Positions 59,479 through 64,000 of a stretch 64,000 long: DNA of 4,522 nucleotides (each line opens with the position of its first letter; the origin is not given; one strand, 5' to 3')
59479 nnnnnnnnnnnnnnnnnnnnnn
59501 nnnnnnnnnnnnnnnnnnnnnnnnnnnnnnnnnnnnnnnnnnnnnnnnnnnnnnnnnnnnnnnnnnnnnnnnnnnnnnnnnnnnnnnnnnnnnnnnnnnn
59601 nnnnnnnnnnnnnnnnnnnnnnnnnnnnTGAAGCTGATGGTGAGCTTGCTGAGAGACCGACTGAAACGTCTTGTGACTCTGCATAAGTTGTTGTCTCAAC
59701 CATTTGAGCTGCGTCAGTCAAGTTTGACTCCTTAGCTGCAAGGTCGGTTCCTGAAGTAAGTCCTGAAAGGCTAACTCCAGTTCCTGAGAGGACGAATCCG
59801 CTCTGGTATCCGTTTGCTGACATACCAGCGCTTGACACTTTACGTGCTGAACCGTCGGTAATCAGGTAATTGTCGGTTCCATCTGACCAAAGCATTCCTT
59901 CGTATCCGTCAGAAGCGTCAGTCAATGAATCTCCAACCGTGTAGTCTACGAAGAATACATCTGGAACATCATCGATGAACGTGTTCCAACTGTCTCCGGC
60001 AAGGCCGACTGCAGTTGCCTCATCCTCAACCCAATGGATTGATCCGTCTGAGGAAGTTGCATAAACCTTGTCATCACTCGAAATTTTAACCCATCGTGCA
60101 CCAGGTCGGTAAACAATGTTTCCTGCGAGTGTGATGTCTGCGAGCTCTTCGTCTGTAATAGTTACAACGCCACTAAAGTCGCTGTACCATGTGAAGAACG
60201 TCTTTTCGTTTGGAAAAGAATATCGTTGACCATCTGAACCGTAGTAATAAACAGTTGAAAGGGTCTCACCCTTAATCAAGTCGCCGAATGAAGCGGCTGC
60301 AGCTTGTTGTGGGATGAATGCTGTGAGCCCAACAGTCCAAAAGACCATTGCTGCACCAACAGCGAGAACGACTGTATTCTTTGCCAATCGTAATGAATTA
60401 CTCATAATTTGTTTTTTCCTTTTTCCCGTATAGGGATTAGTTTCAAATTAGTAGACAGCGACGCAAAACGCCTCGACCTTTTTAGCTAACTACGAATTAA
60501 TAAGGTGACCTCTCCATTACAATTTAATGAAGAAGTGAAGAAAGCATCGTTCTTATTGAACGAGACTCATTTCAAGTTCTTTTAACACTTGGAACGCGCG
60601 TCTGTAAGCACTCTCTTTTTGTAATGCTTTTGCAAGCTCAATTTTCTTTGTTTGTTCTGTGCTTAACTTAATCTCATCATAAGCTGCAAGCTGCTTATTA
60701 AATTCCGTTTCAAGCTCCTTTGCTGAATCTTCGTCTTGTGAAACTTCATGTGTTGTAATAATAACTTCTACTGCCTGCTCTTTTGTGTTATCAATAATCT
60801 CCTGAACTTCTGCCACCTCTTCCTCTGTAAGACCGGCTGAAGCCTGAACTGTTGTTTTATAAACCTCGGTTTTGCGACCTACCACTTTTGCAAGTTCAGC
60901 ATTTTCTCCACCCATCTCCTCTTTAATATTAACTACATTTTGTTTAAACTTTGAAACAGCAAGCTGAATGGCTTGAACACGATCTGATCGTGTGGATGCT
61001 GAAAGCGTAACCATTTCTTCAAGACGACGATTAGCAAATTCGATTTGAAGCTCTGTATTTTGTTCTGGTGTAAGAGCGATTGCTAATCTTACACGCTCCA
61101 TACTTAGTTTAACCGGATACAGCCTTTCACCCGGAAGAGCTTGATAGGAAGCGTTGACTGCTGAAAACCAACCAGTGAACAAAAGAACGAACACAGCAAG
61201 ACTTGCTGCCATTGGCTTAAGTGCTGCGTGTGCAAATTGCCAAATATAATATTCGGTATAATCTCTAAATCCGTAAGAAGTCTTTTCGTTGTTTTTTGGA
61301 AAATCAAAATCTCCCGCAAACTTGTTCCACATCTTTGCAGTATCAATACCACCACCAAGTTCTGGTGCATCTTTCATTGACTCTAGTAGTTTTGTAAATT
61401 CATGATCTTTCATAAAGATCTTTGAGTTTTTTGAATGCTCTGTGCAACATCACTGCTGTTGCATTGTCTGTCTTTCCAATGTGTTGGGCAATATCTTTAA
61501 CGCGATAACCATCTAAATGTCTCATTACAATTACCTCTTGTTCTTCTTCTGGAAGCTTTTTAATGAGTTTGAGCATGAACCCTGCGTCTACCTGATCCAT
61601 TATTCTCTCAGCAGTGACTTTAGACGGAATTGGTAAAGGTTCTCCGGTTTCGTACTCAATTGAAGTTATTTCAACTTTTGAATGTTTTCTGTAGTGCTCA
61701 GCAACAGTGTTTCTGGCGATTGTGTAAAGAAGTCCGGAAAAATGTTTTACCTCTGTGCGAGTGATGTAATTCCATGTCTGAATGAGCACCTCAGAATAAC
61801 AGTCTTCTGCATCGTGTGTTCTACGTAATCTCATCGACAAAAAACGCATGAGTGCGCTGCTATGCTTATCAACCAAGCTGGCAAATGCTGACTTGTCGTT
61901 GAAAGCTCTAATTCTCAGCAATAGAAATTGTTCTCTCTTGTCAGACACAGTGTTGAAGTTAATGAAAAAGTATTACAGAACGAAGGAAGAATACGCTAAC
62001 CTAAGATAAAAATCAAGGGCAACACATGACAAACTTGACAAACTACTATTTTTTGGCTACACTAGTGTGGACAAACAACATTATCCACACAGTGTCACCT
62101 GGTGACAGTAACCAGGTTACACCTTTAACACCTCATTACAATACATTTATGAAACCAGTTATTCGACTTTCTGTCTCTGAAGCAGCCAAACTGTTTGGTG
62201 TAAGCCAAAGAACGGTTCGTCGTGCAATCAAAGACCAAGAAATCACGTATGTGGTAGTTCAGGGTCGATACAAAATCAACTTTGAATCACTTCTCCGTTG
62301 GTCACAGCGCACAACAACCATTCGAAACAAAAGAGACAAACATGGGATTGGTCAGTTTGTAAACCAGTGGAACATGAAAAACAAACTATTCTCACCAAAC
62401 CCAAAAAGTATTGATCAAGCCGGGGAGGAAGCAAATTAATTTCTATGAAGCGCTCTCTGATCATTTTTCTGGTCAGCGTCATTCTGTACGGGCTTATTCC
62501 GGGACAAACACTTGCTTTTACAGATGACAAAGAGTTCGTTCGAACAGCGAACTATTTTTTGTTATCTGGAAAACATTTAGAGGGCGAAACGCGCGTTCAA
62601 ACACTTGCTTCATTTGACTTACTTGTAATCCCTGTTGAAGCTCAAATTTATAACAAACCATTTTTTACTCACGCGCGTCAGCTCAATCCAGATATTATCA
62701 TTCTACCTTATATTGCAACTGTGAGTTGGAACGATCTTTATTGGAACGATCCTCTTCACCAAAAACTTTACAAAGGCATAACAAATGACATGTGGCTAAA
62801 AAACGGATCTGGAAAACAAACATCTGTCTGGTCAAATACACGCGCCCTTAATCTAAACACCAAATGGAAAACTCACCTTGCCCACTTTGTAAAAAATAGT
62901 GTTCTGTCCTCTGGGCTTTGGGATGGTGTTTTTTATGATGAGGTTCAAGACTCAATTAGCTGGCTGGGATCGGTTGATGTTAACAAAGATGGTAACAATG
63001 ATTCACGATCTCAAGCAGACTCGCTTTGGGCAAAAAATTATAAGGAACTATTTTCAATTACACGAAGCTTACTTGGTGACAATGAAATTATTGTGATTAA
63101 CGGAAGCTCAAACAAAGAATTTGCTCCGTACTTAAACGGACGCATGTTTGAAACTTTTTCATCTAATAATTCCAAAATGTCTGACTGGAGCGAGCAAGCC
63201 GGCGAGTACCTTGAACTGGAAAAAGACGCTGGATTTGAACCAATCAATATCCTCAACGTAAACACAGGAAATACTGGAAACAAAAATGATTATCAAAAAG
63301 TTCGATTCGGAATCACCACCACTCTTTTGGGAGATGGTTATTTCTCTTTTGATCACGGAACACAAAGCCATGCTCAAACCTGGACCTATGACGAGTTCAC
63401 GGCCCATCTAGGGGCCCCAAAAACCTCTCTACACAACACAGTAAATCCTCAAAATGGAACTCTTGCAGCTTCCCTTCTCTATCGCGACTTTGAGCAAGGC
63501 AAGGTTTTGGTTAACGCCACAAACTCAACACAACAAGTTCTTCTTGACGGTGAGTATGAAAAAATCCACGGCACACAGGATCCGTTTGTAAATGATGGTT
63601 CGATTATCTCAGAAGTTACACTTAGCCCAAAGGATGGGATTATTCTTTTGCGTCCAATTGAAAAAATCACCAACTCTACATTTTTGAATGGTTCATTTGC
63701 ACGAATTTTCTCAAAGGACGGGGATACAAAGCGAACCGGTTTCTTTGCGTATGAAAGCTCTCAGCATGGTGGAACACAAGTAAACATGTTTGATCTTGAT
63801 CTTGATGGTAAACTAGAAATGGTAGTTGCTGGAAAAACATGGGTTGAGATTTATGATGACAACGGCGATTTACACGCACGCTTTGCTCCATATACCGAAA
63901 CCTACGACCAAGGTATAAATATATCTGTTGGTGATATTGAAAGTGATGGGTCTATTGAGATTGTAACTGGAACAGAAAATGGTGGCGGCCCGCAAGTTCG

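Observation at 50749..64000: Cell-surface locus: paralogous S8/FG-GAP proteases, a BNR propeller and a 1265-aa giant protein sharing a novel roughly 150-aa domain, with an adjacent ECF sigma/anti-sigma pair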

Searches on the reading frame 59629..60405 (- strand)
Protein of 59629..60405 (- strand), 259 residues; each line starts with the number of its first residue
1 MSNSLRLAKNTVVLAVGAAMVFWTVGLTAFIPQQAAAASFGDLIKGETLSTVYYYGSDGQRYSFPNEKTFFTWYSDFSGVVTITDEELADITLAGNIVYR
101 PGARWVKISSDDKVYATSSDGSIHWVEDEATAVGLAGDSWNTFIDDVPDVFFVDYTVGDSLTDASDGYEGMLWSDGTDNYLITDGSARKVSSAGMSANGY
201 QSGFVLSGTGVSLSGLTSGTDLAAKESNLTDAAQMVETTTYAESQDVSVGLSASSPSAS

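Call 98: search_protein_families(library=pfam, proteins=[window:59629-60405:-], max_evalue=1)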
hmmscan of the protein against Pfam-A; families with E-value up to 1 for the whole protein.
seq(259 aa): 1 family
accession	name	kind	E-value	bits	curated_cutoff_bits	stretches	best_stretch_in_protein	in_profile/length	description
PF03863.18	Phage_mat-A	-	0.035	13.4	25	1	88-210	276-399/446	Phage maturation protein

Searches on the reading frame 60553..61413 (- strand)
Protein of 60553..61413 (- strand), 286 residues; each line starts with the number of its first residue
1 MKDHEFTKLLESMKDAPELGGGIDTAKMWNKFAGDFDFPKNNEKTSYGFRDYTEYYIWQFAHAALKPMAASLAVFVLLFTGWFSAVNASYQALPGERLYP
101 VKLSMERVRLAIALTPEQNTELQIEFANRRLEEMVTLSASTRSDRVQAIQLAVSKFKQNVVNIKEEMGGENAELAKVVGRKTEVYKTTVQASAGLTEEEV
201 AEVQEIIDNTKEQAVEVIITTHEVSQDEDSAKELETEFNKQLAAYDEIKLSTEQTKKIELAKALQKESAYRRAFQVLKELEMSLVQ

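Call 4: search_protein_families(library=pfam, proteins=[window:60553-61413:-], max_evalue=0.01)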
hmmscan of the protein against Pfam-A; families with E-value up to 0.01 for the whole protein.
window:60553-61413:- (286 aa): 1 family
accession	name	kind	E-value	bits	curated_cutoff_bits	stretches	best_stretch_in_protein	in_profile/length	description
PF18915.5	DUF5667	-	4.3e-11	43.5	27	1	92-173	2-77/99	Domain of unknown function (DUF5667)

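Call 13: search_protein_families(library=ncbifam, proteins=[window:60553-61413:-], max_evalue=0.01)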
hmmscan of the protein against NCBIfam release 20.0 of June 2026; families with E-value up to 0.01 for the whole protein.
window:60553-61413:- (286 aa): 0 families

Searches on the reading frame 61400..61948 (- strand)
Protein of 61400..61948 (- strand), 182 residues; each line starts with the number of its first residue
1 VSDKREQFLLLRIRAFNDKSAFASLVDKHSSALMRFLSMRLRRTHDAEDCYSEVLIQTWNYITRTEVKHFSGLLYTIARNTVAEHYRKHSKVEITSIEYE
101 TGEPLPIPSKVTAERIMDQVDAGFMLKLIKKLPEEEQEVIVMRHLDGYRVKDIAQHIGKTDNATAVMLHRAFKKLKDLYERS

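Call 4: search_protein_families(library=pfam, proteins=[window:61400-61948:-], max_evalue=0.01)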
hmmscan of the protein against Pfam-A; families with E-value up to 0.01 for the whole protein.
window:61400-61948:- (182 aa): 3 families
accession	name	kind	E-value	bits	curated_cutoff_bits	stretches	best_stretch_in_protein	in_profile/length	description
PF08281.18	Sigma70_r4_2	-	1.6e-12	47.3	25.7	1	126-175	5-54/54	Sigma-70, region 4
PF04542.20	Sigma70_r2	-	1.3e-10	41.4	24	1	25-91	1-70/71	Sigma-70 region 2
PF04545.22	Sigma70_r4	-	9.5e-08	31.9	24.1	1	129-176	2-49/50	Sigma-70, region 4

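Call 13: search_protein_families(library=ncbifam, proteins=[window:61400-61948:-], max_evalue=0.01)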
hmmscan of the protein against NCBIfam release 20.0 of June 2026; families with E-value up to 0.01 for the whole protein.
window:61400-61948:- (182 aa): 81 families (the best 25 are shown)
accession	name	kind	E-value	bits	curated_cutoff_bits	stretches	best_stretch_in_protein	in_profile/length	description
TIGR02952.1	Sig70_famx2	equivalog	5.7e-24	84.9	206.45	1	17-177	8-168/170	ECF subfamily RNA polymerase sigma factor, BldN family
NF058625.1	sigma_PG0214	equivalog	1.4e-23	83.5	130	1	19-180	3-162/170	GFO_1088 family ECF-type sigma factor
TIGR02937.1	sigma70-ECF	superfamily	2.9e-22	79.1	42.9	1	21-177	2-163/165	sigma-70 family RNA polymerase sigma factor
TIGR02989.1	Sig-70_gvs1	subfamily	5.9e-21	75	124.55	1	21-176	2-155/158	RNA polymerase sigma-70 factor, Rhodopirellula/Verrucomicrobium family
NF009166.1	PRK12513.1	equivalog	1.6e-20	73.7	206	1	5-177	8-184/193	RNA polymerase sigma factor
TIGR02985.1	Sig70_bacteroi1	subfamily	2e-18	67.2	126.4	1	21-176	2-159/162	RNA polymerase sigma-70 factor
TIGR02950.1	SigM_subfam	subfamily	3.1e-18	66.1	147.95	1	25-179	5-158/159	RNA polymerase sigma factor, SigM family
NF007215.0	PRK09637.1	equivalog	8.6e-17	61.7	212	1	24-178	5-153/181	RNA polymerase sigma factor SigZ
TIGR02959.1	SigZ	equivalog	2.1e-16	60.2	168.65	1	27-179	2-148/170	RNA polymerase sigma factor SigZ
NF007230.0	PRK09648.1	subfamily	7.2e-16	58.5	209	1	17-180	23-190/195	RNA polymerase sigma factor ShbA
TIGR02984.1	Sig-70_plancto1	subfamily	8.9e-15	54.7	183.75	1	122-178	131-187/189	RNA polymerase sigma-70 factor, Planctomycetaceae-specific subfamily 1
TIGR02983.1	SigE-fam_strep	subfamily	9.9e-15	54.8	141.55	1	19-180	5-159/162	SigE family RNA polymerase sigma factor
NF009193.0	PRK12541.1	equivalog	1.7e-13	51.1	171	1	19-178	4-159/161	RNA polymerase sigma factor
NF004113.0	PRK05602.1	equivalog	8.4e-13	48.4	208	1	6-179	32-201/211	RNA polymerase sigma factor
TIGR02954.1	Sig70_famx3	hypoth_equivalog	1.3e-12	47.8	188.5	1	16-181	12-169/170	RNA polymerase sigma-70 factor, TIGR02954 family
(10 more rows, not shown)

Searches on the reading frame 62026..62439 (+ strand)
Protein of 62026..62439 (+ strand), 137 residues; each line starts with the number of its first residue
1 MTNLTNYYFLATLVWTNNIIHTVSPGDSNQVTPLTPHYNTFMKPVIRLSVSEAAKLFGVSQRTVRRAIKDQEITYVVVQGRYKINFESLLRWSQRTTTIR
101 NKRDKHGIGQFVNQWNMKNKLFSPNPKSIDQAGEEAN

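Call 4: search_protein_families(library=pfam, proteins=[window:62026-62439:+], max_evalue=0.01)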
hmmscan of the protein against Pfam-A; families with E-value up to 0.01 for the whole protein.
window:62026-62439:+ (137 aa): 10 families
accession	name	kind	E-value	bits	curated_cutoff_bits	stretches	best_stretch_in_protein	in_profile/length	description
PF12728.13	HTH_17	-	3.3e-10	40.5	27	1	48-92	2-46/51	Helix-turn-helix domain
PF13384.12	HTH_23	-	2.9e-05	24.2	24.6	1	47-70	17-40/50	Homeodomain-like domain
PF13518.12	HTH_28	-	5e-05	23.7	25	1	49-70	14-35/52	Helix-turn-helix domain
PF04827.20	Plant_tran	-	0.00033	20.8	22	1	35-96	125-182/205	Plant transposon protein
PF13542.12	HTH_Tnp_ISL3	-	0.00035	20.4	27.4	1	46-70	25-49/51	Helix-turn-helix domain of transposase family ISL3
PF08220.18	HTH_DeoR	-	0.00056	20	21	1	48-69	15-36/57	DeoR-like helix-turn-helix domain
PF13551.12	HTH_29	-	0.001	19.5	28.1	1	49-71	13-36/64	Winged helix-turn helix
PF00376.29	MerR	-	0.0012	19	28.2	1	49-66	1-18/38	MerR family regulatory protein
PF05225.22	HTH_psq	-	0.0037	17.4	20.4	0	48-69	17-38/45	helix-turn-helix, Psq domain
PF00126.33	HTH_1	-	0.0045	17.4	26.6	1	40-72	6-38/60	Bacterial regulatory helix-turn-helix protein, lysR family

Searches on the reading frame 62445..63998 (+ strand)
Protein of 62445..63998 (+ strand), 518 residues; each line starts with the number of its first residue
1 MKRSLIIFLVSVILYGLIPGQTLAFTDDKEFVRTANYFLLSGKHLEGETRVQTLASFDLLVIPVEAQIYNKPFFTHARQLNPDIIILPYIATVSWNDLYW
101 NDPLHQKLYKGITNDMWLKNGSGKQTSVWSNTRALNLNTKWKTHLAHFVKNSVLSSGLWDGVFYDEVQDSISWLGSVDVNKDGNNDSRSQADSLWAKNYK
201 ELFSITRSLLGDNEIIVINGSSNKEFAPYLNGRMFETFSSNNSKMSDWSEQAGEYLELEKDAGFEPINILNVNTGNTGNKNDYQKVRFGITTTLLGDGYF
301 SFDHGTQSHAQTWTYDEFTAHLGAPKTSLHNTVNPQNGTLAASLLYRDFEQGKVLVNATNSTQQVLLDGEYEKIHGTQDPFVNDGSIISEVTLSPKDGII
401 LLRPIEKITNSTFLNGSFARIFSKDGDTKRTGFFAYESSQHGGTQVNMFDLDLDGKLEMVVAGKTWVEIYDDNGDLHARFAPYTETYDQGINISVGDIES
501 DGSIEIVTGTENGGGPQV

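Call 13: search_protein_families(library=ncbifam, proteins=[window:62445-63998:+], max_evalue=0.01)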
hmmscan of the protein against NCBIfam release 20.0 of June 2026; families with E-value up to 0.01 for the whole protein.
window:62445-63998:+ (518 aa): 0 families

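Call 14: search_protein_families(library=pfam, proteins=[window:62445-63998:+], max_evalue=0.001)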
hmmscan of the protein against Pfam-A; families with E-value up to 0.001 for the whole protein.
window:62445-63998:+ (518 aa): 2 families
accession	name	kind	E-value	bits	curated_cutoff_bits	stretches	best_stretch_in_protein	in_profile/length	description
PF14885.12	GHL15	-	4.3e-26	92.9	27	1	78-353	1-271/271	Hypothetical glycosyl hydrolase family 15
PF13517.12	FG-GAP_3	-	1.5e-05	25.9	26.9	1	450-507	1-60/61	FG-GAP-like repeat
